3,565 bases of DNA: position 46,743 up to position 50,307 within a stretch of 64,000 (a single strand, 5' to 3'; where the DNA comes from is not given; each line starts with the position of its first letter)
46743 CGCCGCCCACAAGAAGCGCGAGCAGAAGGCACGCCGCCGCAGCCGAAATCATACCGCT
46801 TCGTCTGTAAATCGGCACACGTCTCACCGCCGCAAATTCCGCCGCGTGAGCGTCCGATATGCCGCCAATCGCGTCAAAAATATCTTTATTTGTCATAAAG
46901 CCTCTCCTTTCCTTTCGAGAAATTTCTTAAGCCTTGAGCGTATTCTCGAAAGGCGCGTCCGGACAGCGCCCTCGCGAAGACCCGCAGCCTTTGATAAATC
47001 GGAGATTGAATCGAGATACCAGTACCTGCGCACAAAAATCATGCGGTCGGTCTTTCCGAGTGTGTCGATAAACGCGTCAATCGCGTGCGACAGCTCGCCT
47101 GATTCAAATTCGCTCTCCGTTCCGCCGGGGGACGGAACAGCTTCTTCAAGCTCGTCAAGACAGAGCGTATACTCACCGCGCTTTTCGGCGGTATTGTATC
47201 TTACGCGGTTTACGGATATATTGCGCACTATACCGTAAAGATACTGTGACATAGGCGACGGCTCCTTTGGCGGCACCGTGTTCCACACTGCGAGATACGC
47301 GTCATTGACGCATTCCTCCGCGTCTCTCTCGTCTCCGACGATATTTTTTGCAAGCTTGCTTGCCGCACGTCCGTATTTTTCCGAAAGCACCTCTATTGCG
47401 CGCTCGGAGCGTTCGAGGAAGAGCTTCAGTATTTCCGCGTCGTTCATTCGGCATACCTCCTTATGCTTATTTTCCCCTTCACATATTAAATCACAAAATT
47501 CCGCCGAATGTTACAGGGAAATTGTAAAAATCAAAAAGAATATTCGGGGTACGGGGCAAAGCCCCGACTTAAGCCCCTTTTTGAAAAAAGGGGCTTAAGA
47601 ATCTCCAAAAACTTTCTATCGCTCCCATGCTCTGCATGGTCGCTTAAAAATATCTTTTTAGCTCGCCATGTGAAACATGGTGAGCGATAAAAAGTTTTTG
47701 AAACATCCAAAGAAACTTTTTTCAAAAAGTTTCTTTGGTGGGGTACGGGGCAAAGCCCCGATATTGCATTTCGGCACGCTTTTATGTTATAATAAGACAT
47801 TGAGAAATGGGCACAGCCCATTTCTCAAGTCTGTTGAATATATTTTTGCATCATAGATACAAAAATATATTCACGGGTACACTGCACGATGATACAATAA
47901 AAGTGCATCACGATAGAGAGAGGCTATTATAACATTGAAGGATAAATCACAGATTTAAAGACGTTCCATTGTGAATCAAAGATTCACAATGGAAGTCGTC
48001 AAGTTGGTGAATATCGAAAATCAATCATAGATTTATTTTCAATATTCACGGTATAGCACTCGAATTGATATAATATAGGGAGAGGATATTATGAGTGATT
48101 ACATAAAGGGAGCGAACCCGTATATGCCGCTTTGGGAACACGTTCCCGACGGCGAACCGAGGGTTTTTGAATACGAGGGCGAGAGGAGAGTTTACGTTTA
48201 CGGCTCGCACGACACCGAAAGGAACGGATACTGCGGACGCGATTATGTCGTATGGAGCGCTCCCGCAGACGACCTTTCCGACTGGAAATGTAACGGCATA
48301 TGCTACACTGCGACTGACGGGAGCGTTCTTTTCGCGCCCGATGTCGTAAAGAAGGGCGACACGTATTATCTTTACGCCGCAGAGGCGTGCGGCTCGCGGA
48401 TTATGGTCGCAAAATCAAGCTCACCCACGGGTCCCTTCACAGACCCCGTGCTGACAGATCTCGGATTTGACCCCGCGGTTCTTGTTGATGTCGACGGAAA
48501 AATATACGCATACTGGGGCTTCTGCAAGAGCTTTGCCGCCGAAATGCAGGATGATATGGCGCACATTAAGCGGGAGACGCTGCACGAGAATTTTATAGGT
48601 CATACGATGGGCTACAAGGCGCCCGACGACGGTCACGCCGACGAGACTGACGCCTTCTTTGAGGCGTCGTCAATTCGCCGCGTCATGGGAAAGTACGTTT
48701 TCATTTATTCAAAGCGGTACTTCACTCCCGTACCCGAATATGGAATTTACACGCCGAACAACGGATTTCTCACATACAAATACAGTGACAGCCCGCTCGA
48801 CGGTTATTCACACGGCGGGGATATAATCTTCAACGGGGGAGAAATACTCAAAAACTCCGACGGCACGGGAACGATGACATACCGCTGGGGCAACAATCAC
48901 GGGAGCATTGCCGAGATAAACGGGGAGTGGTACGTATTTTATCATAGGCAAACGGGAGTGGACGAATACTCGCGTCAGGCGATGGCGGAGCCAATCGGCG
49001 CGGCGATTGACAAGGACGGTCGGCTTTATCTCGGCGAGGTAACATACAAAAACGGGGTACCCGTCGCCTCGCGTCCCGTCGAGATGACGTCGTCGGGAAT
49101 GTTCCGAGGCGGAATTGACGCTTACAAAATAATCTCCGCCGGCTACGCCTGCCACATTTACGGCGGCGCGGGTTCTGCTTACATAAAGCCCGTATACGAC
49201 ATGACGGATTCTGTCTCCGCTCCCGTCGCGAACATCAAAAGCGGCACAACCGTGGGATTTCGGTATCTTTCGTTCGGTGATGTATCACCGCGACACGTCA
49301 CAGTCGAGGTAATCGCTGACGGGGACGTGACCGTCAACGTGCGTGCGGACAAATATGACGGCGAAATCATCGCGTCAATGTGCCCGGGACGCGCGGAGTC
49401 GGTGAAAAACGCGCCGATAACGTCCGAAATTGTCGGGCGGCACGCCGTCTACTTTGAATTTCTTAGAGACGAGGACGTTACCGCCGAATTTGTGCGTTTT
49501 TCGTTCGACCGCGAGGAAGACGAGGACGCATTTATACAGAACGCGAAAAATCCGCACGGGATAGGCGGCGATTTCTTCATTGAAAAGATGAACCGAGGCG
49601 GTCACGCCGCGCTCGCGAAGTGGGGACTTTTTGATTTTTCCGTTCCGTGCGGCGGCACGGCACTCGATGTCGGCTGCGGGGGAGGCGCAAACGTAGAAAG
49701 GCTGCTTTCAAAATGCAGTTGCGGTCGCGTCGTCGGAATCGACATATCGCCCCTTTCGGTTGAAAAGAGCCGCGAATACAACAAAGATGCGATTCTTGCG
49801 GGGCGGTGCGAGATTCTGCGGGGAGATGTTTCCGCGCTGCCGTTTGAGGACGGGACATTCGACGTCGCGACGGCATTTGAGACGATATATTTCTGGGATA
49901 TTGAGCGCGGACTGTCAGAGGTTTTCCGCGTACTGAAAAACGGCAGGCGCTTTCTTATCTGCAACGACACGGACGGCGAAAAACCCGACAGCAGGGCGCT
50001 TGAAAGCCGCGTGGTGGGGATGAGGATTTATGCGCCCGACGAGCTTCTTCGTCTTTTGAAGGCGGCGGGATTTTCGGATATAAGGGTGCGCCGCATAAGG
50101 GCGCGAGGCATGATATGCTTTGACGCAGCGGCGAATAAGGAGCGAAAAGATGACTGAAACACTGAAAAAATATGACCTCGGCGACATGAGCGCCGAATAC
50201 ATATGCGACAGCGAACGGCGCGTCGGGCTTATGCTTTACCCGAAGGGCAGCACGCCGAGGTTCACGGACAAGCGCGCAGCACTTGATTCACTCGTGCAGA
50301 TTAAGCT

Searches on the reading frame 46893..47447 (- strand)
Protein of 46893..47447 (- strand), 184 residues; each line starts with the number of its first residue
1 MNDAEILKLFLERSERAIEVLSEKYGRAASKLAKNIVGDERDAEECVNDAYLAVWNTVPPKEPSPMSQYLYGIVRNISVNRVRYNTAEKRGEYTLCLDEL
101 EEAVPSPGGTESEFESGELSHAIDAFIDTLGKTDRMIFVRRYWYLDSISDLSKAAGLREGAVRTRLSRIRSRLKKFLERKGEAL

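Call 6: search_protein_families(library=pfam, proteins=[window:46893-47447:-])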
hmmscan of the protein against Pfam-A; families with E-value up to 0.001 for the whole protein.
window:46893-47447:- (184 aa): 3 families
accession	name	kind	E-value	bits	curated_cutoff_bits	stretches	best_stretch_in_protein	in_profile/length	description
PF04542.20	Sigma70_r2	-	1.2e-08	35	24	1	23-86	3-69/71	Sigma-70 region 2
PF08281.18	Sigma70_r4_2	-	1.4e-05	25.1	25.7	1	122-173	3-54/54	Sigma-70, region 4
PF04545.22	Sigma70_r4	-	0.00097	19.1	24.1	0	127-175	2-50/50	Sigma-70, region 4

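Call 11: find_encoding_contigs(protein=window:46893-47447:-, flank=3000, max_places=10)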
Protein window:46893-47447:- (184 aa): 2 contigs read that carry it; 1 place shown.
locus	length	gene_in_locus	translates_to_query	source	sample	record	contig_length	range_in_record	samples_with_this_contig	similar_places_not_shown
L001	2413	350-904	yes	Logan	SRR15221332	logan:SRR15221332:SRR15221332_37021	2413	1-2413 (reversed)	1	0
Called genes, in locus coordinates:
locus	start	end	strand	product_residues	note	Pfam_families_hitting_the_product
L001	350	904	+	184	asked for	PF08281:Sigma70_r4_2 (faint), PF04542:Sigma70_r2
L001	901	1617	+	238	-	-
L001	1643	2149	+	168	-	PF11518:DUF3221 (weak)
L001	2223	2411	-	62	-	?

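Call 15: find_homologous_proteins(query=window:46893-47447:-, max_evalue=1e-20)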
Query window:46893-47447:- (184 aa): 973 proteins with E <= 1e-20 among 1144 candidates; the best 120 are listed.
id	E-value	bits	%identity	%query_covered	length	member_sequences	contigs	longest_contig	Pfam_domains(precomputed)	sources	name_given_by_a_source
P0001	2.7e-113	393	99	100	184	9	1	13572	PF04542.21,PF08281.19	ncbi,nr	ncbi:MAG: sigma-70 family RNA polymerase sigma factor [Firmicutes bacterium]|nr:sigma-70 family RNA 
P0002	1.2e-87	310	78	100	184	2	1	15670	PF04542.21,PF08281.19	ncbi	-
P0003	6.7e-63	229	60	98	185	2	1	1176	PF04542.21,PF08281.19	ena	-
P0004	3.0e-62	227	57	98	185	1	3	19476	PF04542.21,PF08281.19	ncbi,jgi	-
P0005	7.7e-62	226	55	98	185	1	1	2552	PF04545.23,PF04542.21,PF08281.19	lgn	-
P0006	1.1e-61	226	58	98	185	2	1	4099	PF04545.23,PF04542.21,PF08281.19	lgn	-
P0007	4.0e-61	224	56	98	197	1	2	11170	PF04542.21,PF08281.19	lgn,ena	-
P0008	6.0e-61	223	56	98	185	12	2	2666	PF04545.23,PF04542.21,PF08281.19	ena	-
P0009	1.3e-59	219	56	98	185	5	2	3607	PF04542.21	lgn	-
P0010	1.3e-59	219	58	98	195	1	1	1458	PF04542.21,PF08281.19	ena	-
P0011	2.2e-59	218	55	98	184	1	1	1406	PF04542.21,PF08281.19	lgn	-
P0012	2.5e-59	218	55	98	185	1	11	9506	PF04542.21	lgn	-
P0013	2.8e-59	218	55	98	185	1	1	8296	PF04545.23,PF04542.21,PF08281.19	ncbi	-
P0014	5.0e-59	217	57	98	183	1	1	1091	PF04542.21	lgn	-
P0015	8.1e-59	216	55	100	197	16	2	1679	PF04542.21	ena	-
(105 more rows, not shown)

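Call 22: find_encoding_contigs(protein=P0001, flank=4000, max_places=4)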
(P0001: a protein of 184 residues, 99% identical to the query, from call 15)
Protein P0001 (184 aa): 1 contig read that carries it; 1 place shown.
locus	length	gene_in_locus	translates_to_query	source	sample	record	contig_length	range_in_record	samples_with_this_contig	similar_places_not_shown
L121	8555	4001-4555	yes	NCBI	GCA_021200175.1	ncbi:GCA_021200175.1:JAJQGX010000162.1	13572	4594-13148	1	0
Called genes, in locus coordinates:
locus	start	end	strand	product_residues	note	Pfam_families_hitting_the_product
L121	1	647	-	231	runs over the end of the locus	PF02592:Vut_1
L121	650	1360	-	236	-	PF06508:QueC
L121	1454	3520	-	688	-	PF04616:Glyco_hydro_43, PF01209:Ubie_methyltran, PF13489:Methyltransf_23, PF08241:Methyltransf_11, PF08242:Methyltransf_12, PF13649:Methyltransf_25, PF13847:Methyltransf_31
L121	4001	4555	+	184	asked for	PF08281:Sigma70_r4_2 (faint), PF04542:Sigma70_r2 (weak)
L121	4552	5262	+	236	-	-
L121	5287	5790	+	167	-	-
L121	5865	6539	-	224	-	-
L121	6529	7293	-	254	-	PF13171:DUF4004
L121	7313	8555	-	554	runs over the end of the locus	?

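Call 23: find_encoding_contigs(protein=P0002, flank=4000, max_places=4)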
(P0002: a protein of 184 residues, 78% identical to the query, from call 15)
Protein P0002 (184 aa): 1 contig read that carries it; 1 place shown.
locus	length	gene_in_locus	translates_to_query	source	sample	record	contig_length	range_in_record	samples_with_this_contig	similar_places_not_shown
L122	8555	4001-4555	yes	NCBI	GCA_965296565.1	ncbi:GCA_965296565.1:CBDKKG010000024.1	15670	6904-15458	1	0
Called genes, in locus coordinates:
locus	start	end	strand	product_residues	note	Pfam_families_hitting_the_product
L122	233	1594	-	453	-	PF05167:DUF711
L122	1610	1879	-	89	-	PF01842:ACT (weak), PF13740:ACT_6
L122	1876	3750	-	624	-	PF07944:Beta-AFase-like_GH127_cat, PF20736:Glyco_hydro127M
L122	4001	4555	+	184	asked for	PF04542:Sigma70_r2, PF08281:Sigma70_r4_2 (weak)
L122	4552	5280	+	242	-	-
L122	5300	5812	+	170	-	PF11518:DUF3221 (weak)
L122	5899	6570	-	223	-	PF04519:Bactofilin (weak)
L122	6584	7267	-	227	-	PF04519:Bactofilin (faint)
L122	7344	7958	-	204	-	PF13171:DUF4004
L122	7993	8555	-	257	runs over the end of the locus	?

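Call 28: list_cluster_members(proteins=[P0001, P0002])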
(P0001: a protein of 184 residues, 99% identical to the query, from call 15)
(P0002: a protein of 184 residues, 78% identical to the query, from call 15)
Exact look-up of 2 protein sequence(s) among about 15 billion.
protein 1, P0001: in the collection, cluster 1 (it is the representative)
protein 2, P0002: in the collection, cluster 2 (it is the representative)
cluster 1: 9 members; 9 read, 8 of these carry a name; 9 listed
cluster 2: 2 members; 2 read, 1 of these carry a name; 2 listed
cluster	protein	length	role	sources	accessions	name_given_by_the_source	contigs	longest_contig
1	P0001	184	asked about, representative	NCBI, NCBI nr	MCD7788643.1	MAG: sigma-70 family RNA polymerase sigma factor [Firmicutes bacterium] | sigma-70 family RNA polymerase sigma factor [Bacillota bacterium]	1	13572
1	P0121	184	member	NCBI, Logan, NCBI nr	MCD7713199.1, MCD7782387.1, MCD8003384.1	MAG: sigma-70 family RNA polymerase sigma factor [Firmicutes bacterium] | sigma-70 family RNA polymerase sigma factor [Bacillota bacterium]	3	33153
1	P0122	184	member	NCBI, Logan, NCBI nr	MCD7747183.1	MAG: sigma-70 family RNA polymerase sigma factor [Firmicutes bacterium] | sigma-70 family RNA polymerase sigma factor [Bacillota bacterium]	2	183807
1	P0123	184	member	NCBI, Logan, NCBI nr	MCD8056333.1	MAG: sigma-70 family RNA polymerase sigma factor [Clostridiales bacterium] | sigma-70 family RNA polymerase sigma factor [Clostridiales bacterium]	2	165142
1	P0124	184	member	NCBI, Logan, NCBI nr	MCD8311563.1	MAG: sigma-70 family RNA polymerase sigma factor [Firmicutes bacterium] | sigma-70 family RNA polymerase sigma factor [Bacillota bacterium]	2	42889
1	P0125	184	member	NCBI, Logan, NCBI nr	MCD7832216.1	MAG: sigma-70 family RNA polymerase sigma factor [Firmicutes bacterium] | sigma-70 family RNA polymerase sigma factor [Bacillota bacterium]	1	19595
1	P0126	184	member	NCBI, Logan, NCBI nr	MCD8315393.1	MAG: sigma-70 family RNA polymerase sigma factor [Firmicutes bacterium] | sigma-70 family RNA polymerase sigma factor [Bacillota bacterium]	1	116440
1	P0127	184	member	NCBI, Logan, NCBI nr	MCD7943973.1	MAG: sigma-70 family RNA polymerase sigma factor [Clostridia bacterium] | sigma-70 family RNA polymerase sigma factor [Clostridia bacterium]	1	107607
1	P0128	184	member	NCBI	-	-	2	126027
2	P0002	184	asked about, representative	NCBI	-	-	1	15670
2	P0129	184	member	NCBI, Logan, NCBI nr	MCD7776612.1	MAG: RNA polymerase sigma factor [Firmicutes bacterium] | RNA polymerase sigma factor [Bacillota bacterium]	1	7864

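Call 29: find_encoding_contigs(protein=P0121, flank=1500, max_places=4)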
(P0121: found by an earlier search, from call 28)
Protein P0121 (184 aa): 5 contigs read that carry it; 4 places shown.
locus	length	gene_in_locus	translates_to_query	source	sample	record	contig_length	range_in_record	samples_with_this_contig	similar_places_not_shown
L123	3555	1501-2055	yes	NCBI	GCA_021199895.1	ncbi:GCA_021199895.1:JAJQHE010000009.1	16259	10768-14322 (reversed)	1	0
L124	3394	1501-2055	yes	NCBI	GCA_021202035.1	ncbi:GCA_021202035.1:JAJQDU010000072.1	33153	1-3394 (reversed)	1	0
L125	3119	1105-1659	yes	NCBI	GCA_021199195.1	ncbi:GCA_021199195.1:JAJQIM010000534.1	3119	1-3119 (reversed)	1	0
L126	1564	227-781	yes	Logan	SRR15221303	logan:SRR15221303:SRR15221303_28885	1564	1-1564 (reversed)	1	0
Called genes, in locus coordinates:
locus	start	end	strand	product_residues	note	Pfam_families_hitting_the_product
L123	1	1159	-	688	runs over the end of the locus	PF04616:Glyco_hydro_43, PF01209:Ubie_methyltran, PF13489:Methyltransf_23, PF08241:Methyltransf_11, PF08242:Methyltransf_12, PF13649:Methyltransf_25, PF13847:Methyltransf_31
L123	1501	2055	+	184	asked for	PF08281:Sigma70_r4_2 (faint), PF04542:Sigma70_r2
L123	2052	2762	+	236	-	-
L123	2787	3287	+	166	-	-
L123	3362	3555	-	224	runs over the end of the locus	-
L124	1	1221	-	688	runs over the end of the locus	PF04616:Glyco_hydro_43, PF01209:Ubie_methyltran, PF13489:Methyltransf_23, PF08241:Methyltransf_11, PF08242:Methyltransf_12, PF13649:Methyltransf_25, PF13847:Methyltransf_31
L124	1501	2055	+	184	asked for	PF08281:Sigma70_r4_2 (faint), PF04542:Sigma70_r2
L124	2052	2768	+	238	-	-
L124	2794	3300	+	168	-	-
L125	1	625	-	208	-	PF04616:Glyco_hydro_43, PF16396:DUF5005 (weak)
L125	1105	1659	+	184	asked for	PF08281:Sigma70_r4_2 (faint), PF04542:Sigma70_r2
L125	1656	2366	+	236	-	-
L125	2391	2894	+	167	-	-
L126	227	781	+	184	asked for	PF08281:Sigma70_r4_2 (faint), PF04542:Sigma70_r2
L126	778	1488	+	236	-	-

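Call 30: find_encoding_contigs(protein=P0122, flank=1500, max_places=3)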
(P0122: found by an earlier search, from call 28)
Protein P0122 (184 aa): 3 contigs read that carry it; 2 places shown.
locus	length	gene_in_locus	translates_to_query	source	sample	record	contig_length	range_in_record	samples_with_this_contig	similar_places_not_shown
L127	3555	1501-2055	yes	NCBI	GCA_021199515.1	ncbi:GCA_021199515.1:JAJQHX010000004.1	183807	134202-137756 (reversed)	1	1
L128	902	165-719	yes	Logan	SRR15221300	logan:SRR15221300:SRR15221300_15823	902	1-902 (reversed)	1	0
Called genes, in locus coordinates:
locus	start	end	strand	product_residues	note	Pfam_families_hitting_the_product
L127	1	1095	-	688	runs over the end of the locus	PF04616:Glyco_hydro_43, PF01209:Ubie_methyltran, PF13489:Methyltransf_23, PF08241:Methyltransf_11, PF08242:Methyltransf_12, PF13649:Methyltransf_25, PF13847:Methyltransf_31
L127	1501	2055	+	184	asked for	PF08281:Sigma70_r4_2 (faint), PF04542:Sigma70_r2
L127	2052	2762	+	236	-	-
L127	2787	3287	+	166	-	-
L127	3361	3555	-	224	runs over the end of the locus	-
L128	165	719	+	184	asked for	PF08281:Sigma70_r4_2 (faint), PF04542:Sigma70_r2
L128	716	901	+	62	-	?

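Call 31: find_encoding_contigs(protein=P0123, flank=1500, max_places=3)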
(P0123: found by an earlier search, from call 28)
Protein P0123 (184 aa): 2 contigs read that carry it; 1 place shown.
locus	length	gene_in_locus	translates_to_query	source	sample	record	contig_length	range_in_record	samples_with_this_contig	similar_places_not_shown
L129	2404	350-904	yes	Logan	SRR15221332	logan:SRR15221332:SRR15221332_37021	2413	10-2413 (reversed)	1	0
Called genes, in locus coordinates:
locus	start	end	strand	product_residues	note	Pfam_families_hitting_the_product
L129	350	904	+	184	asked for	PF08281:Sigma70_r4_2 (faint), PF04542:Sigma70_r2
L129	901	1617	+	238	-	-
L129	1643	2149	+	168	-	PF11518:DUF3221 (weak)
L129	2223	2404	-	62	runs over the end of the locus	?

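Call 32: find_encoding_contigs(protein=P0124, flank=1500, max_places=3)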
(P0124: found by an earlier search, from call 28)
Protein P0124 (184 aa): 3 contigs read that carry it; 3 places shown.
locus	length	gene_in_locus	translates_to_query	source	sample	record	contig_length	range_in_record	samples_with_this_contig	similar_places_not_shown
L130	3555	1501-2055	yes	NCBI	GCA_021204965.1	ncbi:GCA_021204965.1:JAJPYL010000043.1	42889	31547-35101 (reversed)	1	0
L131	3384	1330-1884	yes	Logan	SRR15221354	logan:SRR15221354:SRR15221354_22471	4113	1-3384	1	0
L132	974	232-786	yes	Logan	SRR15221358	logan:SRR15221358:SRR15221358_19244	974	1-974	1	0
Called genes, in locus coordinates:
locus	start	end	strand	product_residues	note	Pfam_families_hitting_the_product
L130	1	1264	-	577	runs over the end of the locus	PF04616:Glyco_hydro_43, PF13649:Methyltransf_25 (weak)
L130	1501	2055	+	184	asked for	PF08281:Sigma70_r4_2 (faint), PF04542:Sigma70_r2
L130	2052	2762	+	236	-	-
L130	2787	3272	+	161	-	-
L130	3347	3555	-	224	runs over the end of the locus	-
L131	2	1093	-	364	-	?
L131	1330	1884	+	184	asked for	PF08281:Sigma70_r4_2 (faint), PF04542:Sigma70_r2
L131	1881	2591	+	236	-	-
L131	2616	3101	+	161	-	-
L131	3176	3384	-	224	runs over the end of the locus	-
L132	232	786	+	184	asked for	PF08281:Sigma70_r4_2 (faint), PF04542:Sigma70_r2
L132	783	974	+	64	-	?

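Call 42: find_encoding_contigs(protein=P0125, flank=1500, max_places=4)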
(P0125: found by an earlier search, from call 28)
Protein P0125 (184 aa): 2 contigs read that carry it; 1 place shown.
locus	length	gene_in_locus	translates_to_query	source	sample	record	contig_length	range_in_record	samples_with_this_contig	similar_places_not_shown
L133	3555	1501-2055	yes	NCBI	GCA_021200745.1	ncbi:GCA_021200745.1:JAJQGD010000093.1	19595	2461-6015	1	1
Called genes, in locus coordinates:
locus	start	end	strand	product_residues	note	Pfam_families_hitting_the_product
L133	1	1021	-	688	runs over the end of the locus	PF04616:Glyco_hydro_43, PF01209:Ubie_methyltran, PF13489:Methyltransf_23, PF08241:Methyltransf_11, PF08242:Methyltransf_12, PF13649:Methyltransf_25, PF13847:Methyltransf_31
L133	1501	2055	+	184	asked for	PF08281:Sigma70_r4_2 (faint), PF04542:Sigma70_r2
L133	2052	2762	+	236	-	-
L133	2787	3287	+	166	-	-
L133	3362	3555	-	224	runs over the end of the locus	-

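Call 43: find_encoding_contigs(protein=P0126, flank=1500, max_places=4)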
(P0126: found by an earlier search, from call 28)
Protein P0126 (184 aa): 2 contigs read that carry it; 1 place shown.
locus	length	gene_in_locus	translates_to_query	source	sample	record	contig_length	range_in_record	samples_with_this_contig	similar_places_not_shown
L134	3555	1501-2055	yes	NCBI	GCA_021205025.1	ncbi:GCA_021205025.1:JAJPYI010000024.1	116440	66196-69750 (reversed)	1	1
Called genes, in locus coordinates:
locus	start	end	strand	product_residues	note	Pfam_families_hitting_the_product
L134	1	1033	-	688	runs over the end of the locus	PF04616:Glyco_hydro_43, PF01209:Ubie_methyltran, PF13489:Methyltransf_23, PF08241:Methyltransf_11, PF08242:Methyltransf_12, PF13649:Methyltransf_25, PF13847:Methyltransf_31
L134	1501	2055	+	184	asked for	PF08281:Sigma70_r4_2 (faint), PF04542:Sigma70_r2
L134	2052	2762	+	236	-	-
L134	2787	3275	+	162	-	-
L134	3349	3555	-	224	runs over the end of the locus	-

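Call 44: find_encoding_contigs(protein=P0127, flank=1500, max_places=4)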
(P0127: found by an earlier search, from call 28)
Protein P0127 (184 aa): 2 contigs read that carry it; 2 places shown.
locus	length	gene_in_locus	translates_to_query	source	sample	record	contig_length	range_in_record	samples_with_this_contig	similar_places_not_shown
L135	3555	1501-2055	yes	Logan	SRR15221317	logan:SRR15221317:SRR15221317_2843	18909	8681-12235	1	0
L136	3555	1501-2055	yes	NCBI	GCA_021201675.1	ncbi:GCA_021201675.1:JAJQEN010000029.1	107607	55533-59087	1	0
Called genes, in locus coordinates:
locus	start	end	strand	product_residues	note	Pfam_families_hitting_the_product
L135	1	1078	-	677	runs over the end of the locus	PF04616:Glyco_hydro_43, PF01209:Ubie_methyltran, PF13489:Methyltransf_23, PF08241:Methyltransf_11, PF08242:Methyltransf_12, PF13649:Methyltransf_25, PF13847:Methyltransf_31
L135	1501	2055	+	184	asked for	PF04542:Sigma70_r2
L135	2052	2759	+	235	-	-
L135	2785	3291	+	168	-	-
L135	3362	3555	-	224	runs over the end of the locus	-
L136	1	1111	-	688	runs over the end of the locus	PF04616:Glyco_hydro_43, PF01209:Ubie_methyltran, PF13489:Methyltransf_23, PF08241:Methyltransf_11, PF08242:Methyltransf_12, PF13649:Methyltransf_25, PF13847:Methyltransf_31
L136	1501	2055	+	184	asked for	PF04542:Sigma70_r2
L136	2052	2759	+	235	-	-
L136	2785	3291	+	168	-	-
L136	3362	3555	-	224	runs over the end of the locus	-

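Call 45: find_encoding_contigs(protein=P0128, flank=1500, max_places=4)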
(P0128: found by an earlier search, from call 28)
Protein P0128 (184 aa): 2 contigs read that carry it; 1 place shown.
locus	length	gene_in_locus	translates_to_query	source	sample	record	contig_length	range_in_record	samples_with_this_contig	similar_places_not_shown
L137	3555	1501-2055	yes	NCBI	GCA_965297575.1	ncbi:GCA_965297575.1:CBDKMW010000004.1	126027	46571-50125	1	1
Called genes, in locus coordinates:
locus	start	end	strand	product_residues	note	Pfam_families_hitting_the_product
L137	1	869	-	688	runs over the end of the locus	PF04616:Glyco_hydro_43, PF01209:Ubie_methyltran, PF13489:Methyltransf_23, PF08241:Methyltransf_11, PF08242:Methyltransf_12, PF13649:Methyltransf_25, PF13847:Methyltransf_31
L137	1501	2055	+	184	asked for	PF08281:Sigma70_r4_2 (faint), PF04542:Sigma70_r2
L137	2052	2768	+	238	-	-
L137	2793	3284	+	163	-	-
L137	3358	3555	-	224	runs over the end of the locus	-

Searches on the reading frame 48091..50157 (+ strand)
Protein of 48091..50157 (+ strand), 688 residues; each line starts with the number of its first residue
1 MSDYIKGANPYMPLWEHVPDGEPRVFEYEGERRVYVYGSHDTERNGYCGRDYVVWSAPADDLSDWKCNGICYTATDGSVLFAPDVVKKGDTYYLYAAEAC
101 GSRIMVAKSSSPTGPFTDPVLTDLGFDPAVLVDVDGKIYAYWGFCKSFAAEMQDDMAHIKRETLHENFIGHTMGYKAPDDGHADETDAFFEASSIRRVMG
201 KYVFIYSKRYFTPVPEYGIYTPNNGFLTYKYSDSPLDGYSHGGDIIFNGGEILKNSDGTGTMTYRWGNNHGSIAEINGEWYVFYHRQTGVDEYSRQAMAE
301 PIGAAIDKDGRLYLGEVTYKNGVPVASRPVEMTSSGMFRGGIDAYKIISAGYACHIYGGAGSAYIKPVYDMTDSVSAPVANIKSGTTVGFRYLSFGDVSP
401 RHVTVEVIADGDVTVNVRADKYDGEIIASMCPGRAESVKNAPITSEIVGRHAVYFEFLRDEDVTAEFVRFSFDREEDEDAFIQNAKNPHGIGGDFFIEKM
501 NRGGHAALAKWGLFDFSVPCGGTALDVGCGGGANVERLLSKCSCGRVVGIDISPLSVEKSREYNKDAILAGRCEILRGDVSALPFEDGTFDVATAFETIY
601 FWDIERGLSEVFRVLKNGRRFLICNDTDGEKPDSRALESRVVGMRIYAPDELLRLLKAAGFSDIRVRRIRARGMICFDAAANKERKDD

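Call 6: search_protein_families(library=pfam, proteins=[window:48091-50157:+])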
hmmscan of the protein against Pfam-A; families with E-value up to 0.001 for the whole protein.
window:48091-50157:+ (688 aa): 7 families
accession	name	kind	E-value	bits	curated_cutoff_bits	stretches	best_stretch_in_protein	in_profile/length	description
PF08241.18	Methyltransf_11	-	1.9e-20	73.7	21.2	1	525-622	1-94/95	Methyltransferase domain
PF13649.12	Methyltransf_25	-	2.2e-19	70.4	27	1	525-618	2-96/97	Methyltransferase domain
PF04616.20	Glyco_hydro_43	-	5.3e-17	62.5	32.2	1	59-302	40-280/288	Glycosyl hydrolases family 43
PF13847.12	Methyltransf_31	-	2.8e-15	56.7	27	1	522-626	5-112/145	Methyltransferase domain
PF08242.18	Methyltransf_12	-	6.5e-12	46.5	30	1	525-618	1-95/98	Methyltransferase domain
PF01209.24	Ubie_methyltran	-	1.7e-11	44.4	20.1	1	521-624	48-152/233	ubiE/COQ5 methyltransferase family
PF13489.12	Methyltransf_23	-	1.6e-08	34.9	27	1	521-664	23-162/164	Methyltransferase domain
